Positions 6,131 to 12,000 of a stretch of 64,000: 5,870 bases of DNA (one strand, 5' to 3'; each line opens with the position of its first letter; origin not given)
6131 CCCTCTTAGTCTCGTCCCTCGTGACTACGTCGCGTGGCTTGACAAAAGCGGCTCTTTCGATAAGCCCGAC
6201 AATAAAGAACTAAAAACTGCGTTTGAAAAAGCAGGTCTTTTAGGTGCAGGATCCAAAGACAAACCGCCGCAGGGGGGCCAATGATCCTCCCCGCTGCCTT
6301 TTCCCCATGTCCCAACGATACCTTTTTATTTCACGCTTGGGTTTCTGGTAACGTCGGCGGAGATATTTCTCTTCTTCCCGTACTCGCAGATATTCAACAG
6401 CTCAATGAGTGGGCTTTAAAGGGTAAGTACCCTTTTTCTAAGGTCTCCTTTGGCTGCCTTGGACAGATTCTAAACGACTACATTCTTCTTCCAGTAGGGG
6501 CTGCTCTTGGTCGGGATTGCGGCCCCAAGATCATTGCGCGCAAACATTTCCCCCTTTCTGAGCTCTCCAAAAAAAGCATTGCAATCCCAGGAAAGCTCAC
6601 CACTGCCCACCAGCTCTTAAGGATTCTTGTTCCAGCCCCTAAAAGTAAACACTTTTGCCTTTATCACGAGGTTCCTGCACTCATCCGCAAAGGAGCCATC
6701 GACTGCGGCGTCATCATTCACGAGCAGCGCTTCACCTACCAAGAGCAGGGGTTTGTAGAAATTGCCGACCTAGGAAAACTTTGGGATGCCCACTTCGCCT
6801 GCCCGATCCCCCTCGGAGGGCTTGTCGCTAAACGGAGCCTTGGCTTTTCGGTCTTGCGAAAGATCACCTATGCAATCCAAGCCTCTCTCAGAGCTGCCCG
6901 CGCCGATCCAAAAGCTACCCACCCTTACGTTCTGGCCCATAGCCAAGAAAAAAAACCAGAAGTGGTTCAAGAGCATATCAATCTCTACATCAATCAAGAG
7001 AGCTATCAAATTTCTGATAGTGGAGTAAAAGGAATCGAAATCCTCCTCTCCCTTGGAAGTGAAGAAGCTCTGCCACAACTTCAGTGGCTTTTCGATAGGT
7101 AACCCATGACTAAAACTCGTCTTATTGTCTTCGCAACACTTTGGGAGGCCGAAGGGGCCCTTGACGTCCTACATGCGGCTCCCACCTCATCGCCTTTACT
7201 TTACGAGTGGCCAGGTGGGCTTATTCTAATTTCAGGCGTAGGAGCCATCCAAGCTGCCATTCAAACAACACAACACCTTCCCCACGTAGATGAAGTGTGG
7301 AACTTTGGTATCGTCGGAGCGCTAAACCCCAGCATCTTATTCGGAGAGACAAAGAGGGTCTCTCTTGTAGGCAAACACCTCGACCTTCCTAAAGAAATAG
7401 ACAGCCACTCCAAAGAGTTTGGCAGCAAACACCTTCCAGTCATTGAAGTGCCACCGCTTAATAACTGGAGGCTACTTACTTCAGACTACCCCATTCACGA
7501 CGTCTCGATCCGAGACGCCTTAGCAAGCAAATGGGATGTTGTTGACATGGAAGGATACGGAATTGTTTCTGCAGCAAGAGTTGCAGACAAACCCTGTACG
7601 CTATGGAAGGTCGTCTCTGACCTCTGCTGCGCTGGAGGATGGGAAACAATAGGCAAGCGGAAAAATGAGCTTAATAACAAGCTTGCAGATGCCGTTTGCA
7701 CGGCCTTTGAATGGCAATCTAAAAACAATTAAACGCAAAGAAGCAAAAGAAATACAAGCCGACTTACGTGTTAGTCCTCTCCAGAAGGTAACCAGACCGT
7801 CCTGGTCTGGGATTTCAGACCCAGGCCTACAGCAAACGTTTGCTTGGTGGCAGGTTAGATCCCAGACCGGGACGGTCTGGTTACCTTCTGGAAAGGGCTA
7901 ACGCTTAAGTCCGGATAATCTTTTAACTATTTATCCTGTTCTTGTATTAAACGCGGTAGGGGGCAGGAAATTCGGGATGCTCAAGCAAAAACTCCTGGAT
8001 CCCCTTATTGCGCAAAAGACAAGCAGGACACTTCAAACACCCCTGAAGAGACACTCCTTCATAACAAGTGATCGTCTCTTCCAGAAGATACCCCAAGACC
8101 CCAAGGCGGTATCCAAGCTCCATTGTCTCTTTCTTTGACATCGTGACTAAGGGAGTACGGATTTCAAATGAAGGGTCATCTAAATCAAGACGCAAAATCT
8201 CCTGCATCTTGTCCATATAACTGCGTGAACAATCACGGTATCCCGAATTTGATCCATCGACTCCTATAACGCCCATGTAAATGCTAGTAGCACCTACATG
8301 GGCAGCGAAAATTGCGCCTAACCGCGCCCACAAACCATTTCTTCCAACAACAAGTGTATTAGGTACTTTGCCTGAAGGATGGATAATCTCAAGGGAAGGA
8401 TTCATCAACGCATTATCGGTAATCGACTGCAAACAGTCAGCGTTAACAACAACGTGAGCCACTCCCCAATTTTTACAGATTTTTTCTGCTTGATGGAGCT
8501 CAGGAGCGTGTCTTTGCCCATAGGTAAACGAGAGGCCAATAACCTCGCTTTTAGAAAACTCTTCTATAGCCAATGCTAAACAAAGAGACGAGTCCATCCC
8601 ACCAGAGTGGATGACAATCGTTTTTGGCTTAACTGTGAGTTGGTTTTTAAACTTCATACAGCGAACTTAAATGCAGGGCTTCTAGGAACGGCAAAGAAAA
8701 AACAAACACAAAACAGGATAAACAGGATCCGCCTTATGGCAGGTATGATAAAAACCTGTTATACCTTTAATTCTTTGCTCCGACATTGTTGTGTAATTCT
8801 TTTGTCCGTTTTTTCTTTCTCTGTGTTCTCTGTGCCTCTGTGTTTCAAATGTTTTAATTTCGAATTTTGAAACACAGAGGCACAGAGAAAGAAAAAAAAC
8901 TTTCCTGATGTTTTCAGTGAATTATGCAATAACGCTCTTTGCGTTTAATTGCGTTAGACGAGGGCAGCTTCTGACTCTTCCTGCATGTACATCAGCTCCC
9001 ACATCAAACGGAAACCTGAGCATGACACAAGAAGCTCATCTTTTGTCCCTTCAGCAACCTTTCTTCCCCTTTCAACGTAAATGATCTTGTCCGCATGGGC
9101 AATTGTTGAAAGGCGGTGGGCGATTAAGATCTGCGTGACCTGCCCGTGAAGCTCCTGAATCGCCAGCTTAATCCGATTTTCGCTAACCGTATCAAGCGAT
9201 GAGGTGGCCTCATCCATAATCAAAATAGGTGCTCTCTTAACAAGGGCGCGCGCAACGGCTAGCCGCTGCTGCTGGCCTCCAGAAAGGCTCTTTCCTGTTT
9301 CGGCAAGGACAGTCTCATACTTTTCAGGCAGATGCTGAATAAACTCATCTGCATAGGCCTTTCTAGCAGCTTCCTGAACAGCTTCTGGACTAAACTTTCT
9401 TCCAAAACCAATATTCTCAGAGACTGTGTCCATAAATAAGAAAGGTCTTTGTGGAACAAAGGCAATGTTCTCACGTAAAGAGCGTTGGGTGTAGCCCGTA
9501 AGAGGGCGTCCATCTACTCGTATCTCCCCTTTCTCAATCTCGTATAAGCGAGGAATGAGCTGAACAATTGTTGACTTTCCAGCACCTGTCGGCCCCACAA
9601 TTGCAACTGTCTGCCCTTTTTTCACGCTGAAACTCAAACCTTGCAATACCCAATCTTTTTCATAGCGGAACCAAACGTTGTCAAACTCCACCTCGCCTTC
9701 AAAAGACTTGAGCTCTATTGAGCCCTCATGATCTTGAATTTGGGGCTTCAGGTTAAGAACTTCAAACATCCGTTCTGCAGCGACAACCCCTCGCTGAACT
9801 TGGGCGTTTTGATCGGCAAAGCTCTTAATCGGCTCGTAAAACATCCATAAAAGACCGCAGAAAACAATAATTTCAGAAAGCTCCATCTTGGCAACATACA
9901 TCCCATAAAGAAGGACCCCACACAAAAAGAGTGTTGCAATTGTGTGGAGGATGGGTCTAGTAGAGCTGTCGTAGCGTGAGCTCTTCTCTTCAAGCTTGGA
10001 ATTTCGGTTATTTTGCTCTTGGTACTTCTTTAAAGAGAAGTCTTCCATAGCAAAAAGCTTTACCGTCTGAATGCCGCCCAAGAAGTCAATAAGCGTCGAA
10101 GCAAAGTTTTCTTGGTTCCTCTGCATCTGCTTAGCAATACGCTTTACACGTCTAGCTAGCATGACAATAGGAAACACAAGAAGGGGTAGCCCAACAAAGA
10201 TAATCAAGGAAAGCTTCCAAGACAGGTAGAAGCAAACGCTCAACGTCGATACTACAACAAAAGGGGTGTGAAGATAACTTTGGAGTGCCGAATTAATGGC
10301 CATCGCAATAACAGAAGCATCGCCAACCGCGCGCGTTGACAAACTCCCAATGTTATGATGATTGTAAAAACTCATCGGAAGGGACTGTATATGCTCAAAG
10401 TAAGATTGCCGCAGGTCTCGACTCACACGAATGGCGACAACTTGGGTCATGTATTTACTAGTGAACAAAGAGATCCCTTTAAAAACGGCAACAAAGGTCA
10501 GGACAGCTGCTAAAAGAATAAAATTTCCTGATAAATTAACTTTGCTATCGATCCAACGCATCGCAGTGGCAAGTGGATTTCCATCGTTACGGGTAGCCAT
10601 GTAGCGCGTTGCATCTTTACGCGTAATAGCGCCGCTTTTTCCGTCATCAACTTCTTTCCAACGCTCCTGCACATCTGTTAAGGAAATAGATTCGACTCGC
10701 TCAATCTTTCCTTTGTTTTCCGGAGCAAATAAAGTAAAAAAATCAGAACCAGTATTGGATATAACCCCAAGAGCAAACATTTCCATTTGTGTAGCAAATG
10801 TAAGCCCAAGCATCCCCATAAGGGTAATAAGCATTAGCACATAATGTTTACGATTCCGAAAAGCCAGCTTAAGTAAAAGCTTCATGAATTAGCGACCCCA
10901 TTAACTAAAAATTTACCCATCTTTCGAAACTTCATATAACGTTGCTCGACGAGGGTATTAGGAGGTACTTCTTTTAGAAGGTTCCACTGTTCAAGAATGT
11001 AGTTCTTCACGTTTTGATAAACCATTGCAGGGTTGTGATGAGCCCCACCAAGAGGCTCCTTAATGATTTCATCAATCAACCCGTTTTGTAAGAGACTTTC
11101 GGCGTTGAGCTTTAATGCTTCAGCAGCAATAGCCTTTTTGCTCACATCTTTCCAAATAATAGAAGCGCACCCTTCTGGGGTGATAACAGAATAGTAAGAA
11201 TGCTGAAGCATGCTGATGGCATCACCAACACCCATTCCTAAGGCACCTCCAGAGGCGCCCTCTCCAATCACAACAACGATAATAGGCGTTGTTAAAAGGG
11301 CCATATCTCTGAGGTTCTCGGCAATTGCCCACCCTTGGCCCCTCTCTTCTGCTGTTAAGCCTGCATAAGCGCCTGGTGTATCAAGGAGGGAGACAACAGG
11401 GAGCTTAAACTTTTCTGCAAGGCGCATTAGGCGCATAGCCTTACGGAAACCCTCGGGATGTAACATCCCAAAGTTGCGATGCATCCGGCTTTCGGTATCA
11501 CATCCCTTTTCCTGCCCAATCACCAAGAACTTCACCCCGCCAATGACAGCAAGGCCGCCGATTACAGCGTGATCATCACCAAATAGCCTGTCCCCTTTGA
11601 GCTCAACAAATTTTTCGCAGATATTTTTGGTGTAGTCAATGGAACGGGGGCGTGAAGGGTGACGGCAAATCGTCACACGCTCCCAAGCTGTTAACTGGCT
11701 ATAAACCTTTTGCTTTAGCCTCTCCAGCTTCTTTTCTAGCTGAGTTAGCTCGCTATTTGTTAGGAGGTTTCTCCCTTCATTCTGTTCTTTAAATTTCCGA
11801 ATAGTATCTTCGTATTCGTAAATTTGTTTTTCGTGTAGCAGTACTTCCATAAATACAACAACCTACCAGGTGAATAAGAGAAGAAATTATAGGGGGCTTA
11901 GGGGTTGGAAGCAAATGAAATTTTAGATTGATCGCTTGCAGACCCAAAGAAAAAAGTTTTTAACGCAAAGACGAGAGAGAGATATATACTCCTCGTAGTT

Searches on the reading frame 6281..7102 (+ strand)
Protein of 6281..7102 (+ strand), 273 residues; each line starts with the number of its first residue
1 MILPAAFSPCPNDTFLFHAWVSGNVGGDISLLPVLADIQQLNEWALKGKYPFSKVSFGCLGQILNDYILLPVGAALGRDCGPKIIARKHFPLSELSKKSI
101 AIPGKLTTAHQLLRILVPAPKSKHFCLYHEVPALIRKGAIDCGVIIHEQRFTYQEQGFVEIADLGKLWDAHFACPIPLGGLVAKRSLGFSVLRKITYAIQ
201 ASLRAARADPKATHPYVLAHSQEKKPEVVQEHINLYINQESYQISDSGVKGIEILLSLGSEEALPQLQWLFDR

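Call 10: search_protein_families(library=pfam, proteins=[window:6281-7102:+], max_evalue=0.0001)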
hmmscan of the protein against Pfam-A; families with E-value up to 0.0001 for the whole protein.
window:6281-7102:+ (273 aa): 1 family
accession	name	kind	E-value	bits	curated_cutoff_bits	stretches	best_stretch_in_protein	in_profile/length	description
PF02621.19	VitK2_biosynth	-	6.6e-58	196.6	26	1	6-260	4-251/252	Menaquinone biosynthesis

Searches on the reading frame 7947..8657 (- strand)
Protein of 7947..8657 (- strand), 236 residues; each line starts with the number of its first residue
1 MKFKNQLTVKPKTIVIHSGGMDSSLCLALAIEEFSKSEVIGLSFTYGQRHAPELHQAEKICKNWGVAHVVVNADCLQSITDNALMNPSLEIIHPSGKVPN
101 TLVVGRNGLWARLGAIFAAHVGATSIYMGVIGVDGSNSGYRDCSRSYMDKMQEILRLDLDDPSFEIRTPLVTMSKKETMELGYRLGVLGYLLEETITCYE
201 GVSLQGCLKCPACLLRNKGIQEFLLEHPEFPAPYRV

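Call 10: search_protein_families(library=pfam, proteins=[window:7947-8657:-], max_evalue=0.0001)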
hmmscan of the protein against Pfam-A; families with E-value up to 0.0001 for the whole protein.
window:7947-8657:- (236 aa): 2 families
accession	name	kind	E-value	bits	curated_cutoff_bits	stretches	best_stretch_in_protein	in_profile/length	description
PF06508.19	QueC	-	3.8e-54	183.8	22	1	12-223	1-209/210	Queuosine biosynthesis protein QueC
PF00733.27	Asn_synthase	-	7.5e-05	23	21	1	18-77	25-86/354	Asparagine synthase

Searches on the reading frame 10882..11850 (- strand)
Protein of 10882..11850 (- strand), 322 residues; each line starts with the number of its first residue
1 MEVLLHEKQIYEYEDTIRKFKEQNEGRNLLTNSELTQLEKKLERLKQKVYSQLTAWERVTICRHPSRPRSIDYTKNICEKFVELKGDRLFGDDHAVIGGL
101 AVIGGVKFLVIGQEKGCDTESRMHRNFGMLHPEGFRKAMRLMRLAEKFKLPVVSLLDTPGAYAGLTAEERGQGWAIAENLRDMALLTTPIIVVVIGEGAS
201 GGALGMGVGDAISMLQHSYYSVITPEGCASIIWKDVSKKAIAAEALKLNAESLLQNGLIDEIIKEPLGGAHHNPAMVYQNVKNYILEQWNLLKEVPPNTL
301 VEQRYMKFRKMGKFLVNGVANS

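Call 10: search_protein_families(library=pfam, proteins=[window:10882-11850:-], max_evalue=0.0001)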
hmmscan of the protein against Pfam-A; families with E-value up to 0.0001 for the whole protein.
window:10882-11850:- (322 aa): 2 families
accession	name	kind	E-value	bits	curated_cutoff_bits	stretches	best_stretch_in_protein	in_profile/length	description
PF03255.19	ACCA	-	6.9e-133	443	23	1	6-312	4-310/310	Acetyl co-enzyme A carboxylase carboxyltransferase-like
PF01039.27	Carboxyl_trans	-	2.3e-15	56.6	22.3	1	95-243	283-427/493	Carboxyl transferase domain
